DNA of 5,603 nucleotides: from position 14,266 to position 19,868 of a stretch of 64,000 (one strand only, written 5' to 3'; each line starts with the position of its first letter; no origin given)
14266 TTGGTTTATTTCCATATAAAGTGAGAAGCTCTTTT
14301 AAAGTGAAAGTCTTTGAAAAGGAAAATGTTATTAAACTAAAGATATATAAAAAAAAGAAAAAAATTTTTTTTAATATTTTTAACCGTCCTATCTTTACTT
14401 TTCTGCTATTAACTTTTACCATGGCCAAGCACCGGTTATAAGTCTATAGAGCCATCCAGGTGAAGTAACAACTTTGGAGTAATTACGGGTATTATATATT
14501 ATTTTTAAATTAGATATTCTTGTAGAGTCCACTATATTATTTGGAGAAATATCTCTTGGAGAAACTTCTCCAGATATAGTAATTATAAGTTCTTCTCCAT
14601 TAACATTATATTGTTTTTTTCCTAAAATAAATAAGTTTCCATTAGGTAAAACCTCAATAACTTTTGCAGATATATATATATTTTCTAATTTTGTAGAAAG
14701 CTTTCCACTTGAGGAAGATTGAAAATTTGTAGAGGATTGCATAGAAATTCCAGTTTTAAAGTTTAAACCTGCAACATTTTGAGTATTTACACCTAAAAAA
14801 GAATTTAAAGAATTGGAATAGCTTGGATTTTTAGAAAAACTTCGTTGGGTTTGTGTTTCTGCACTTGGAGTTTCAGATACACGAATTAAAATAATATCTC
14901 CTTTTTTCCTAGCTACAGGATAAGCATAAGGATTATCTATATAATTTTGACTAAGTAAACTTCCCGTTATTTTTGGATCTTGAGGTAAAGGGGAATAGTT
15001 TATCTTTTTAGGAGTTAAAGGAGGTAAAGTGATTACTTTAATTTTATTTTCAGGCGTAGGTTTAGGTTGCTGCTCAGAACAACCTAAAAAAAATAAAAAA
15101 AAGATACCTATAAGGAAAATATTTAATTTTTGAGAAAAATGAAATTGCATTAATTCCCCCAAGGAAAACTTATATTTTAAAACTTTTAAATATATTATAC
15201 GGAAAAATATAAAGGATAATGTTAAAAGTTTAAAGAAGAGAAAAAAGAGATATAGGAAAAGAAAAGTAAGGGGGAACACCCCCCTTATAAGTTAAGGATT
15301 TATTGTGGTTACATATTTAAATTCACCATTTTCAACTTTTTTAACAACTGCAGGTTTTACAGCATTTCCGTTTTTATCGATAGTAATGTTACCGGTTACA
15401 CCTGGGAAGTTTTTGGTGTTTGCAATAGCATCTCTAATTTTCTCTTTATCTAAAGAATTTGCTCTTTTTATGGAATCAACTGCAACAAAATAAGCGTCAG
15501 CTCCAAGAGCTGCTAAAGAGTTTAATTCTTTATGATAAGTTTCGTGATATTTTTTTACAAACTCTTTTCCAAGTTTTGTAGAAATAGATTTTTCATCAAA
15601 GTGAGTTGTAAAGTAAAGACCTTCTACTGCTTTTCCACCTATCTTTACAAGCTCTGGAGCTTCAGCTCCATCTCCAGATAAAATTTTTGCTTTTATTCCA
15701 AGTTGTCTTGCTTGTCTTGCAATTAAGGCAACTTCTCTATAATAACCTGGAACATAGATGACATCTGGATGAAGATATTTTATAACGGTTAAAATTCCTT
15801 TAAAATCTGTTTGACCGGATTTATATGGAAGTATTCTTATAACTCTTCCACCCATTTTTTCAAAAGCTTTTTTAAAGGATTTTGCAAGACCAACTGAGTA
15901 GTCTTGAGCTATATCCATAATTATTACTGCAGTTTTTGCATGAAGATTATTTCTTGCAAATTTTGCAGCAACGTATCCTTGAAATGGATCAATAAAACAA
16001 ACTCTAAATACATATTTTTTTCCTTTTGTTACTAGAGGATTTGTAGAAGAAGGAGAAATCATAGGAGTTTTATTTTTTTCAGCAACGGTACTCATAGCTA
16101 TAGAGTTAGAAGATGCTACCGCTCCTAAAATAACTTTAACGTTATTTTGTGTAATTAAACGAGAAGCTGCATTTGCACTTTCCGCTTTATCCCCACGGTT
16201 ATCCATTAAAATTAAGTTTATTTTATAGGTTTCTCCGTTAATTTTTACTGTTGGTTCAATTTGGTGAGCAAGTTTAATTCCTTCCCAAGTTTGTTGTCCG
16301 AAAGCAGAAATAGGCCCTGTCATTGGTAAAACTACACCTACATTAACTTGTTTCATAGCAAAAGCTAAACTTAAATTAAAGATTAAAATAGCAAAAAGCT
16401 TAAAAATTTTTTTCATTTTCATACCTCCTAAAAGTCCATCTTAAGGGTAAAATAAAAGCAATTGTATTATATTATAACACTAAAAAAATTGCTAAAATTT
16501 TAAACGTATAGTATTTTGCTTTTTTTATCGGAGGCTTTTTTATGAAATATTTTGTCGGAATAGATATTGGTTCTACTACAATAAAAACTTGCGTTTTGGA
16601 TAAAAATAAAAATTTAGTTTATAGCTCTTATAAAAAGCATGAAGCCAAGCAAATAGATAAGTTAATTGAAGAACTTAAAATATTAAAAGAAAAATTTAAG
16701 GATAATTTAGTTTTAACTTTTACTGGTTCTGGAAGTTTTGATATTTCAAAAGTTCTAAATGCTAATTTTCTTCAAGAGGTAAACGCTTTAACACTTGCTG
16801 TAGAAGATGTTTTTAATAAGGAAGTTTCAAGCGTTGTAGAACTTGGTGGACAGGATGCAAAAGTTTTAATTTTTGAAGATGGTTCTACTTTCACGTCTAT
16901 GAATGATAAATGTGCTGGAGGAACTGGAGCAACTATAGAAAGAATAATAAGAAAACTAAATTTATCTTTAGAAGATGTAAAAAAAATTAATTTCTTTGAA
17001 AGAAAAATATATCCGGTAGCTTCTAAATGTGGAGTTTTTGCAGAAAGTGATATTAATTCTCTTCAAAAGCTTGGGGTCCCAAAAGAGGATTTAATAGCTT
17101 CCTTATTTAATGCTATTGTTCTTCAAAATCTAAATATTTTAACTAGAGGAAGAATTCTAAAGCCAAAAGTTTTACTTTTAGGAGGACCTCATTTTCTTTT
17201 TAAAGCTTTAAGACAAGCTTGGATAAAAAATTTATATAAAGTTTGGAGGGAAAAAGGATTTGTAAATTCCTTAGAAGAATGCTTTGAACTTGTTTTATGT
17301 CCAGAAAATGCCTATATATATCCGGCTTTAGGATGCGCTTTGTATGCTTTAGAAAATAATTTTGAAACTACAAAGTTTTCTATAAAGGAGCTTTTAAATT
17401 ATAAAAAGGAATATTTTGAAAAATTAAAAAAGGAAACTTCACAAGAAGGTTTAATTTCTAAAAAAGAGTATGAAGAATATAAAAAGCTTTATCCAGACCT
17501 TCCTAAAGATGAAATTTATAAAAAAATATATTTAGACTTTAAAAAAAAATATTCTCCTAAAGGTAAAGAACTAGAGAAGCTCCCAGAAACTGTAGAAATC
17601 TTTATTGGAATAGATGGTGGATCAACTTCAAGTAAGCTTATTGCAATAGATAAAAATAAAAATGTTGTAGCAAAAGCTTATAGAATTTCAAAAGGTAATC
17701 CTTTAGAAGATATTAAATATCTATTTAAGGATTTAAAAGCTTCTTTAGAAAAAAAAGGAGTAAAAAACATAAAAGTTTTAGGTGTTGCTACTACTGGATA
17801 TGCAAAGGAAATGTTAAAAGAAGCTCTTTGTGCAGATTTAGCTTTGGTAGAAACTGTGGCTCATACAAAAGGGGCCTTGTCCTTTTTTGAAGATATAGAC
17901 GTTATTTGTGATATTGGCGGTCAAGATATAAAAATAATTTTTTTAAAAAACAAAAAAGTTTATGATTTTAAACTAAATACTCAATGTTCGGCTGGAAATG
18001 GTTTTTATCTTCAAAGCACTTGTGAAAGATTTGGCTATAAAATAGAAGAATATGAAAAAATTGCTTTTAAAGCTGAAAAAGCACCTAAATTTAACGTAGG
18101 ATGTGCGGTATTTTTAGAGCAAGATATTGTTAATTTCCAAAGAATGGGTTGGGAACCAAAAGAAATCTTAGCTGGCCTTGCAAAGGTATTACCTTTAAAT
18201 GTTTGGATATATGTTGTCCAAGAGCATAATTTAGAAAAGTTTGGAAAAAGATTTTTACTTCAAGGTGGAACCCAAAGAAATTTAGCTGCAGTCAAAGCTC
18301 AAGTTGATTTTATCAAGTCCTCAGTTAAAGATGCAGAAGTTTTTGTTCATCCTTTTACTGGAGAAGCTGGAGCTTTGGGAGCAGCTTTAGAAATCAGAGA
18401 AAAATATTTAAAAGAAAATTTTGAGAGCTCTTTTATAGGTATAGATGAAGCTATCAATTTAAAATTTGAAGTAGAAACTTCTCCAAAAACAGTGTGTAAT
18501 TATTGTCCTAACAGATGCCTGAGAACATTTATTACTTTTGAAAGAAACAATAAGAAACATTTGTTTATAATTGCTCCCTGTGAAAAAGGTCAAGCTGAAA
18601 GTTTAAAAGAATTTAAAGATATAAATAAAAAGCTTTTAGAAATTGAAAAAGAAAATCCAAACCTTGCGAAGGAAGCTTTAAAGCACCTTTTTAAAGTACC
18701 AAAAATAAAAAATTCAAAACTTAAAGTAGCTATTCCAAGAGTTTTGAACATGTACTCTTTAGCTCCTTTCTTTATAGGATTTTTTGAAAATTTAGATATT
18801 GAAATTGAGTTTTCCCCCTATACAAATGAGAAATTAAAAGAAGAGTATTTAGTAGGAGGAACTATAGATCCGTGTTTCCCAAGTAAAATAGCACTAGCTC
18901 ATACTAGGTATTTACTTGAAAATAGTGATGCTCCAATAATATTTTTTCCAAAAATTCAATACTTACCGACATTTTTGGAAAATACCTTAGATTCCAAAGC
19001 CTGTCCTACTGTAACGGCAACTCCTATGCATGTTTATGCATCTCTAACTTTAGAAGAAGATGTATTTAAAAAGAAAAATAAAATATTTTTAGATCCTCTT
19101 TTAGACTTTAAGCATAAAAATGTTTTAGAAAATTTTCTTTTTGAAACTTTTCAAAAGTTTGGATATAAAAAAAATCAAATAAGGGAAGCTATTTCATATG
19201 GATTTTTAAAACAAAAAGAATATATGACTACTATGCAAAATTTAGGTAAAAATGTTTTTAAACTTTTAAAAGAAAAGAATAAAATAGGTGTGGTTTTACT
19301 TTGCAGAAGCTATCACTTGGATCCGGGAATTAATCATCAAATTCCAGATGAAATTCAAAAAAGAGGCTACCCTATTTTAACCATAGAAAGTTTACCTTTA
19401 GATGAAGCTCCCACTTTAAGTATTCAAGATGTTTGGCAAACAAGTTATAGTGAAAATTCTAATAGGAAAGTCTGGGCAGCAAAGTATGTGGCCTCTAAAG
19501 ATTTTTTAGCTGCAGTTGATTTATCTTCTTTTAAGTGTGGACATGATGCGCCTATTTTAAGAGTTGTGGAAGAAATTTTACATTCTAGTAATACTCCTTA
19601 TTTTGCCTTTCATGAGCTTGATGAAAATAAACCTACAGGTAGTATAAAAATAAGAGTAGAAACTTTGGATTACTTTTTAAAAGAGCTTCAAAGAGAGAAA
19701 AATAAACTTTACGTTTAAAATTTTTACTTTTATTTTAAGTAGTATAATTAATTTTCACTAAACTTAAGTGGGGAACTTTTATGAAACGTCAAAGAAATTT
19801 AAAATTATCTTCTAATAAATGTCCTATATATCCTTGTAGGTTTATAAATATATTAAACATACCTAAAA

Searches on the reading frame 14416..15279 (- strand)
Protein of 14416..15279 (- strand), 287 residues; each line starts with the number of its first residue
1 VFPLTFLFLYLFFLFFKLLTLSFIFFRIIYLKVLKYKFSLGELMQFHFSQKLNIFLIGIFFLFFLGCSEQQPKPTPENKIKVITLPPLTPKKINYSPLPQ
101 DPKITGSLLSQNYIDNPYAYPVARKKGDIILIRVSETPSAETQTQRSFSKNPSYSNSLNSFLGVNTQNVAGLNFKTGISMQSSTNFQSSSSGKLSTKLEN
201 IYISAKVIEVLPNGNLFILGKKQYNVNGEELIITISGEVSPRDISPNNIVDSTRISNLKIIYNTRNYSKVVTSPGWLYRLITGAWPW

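Call 84: search_protein_families(library=pfam, proteins=[window:14416-15279:-], max_evalue=0.00001)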
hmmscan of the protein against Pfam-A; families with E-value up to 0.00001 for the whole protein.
window:14416-15279:- (287 aa): 1 family
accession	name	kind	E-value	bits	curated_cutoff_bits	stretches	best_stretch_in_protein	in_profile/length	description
PF02107.21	FlgH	-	5.9e-37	127.4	27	1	105-286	4-172/172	Flagellar L-ring protein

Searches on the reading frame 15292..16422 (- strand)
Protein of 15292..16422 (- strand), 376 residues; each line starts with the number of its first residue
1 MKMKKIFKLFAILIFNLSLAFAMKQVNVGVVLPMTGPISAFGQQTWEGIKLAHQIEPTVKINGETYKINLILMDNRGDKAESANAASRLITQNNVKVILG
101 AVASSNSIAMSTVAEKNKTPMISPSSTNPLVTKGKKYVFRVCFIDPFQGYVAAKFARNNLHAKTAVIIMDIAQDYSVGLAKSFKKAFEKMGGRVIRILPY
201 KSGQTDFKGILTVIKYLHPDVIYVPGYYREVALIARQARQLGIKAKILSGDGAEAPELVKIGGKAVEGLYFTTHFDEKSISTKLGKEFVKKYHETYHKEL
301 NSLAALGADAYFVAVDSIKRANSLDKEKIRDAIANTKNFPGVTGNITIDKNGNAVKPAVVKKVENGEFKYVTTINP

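Call 84: search_protein_families(library=pfam, proteins=[window:15292-16422:-], max_evalue=0.00001)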
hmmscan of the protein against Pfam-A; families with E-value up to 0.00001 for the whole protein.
window:15292-16422:- (376 aa): 3 families
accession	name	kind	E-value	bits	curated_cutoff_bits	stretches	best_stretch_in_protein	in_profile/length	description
PF13458.12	Peripla_BP_6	-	2.3e-54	185.8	31.7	1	25-366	1-342/343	Periplasmic binding protein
PF01094.35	ANF_receptor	-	3.3e-21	76.2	25.4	1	65-358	22-344/353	Receptor family ligand binding region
PF13433.12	Peripla_BP_5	-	2.7e-19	69.9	27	1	27-372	2-346/363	Periplasmic binding protein domain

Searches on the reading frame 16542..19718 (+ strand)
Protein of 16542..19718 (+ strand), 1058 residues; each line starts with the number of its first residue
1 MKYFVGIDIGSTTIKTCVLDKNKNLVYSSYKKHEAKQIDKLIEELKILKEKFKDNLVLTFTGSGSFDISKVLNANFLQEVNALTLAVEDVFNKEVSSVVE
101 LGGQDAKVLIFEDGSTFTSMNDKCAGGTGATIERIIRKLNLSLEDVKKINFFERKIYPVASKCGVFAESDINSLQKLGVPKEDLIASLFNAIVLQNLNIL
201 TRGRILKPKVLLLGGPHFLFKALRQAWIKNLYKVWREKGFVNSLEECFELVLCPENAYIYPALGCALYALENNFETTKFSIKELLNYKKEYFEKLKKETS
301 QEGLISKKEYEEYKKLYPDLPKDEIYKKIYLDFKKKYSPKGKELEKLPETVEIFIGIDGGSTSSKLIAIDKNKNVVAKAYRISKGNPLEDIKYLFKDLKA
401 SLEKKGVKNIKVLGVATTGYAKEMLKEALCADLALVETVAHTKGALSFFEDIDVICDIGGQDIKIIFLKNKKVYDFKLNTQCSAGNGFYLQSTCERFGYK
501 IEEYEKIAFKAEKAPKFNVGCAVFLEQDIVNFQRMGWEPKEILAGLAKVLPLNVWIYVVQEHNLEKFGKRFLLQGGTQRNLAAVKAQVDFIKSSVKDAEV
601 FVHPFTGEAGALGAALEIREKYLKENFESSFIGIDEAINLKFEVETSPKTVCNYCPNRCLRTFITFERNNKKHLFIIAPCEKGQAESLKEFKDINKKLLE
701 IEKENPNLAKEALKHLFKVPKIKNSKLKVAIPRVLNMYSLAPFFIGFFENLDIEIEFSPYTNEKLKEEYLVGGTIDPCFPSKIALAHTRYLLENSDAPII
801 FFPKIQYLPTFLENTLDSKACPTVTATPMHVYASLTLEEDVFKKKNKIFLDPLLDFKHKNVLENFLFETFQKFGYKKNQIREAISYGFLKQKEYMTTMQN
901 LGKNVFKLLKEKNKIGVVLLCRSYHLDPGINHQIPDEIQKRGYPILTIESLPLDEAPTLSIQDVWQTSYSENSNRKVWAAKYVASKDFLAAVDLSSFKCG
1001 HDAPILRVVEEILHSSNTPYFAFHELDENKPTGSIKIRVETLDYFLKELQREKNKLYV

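Call 56: search_protein_families(library=pfam, proteins=[window:16542-19718:+], max_evalue=0.1)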
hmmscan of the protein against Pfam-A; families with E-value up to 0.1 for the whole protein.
window:16542-19718:+ (1058 aa): 8 families
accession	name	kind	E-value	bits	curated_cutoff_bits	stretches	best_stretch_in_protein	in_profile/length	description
PF01869.26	BcrAD_BadFG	-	2.1e-75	254.2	31.5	2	355-616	1-269/271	BadF/BadG/BcrA/BcrD ATPase family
PF09989.15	DUF2229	-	1.1e-46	159.6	29.4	1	728-950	1-217/218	CoA enzyme activase uncharacterised domain (DUF2229)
PF00370.27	FGGY_N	-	4.1e-07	30.3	28.8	1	3-40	1-38/245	FGGY family of carbohydrate kinases, N-terminal domain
PF01548.23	DEDD_Tnp_IS110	-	1.5e-06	28.5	29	1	5-80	1-74/155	Transposase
PF00480.26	ROK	-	7.9e-05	22.8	22.9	0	5-52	2-50/294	ROK family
PF05378.19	Hydant_A_N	-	0.0012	19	25.2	0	355-437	2-83/176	Hydantoinase/oxoprolinase N-terminal region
PF22194.2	F-93_WHD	-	0.0069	16.9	28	1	284-317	24-57/62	F-93, winged-helix domain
PF01968.24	Hydantoinase_A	-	0.025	14.2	22.9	0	352-384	79-111/291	Hydantoinase/oxoprolinase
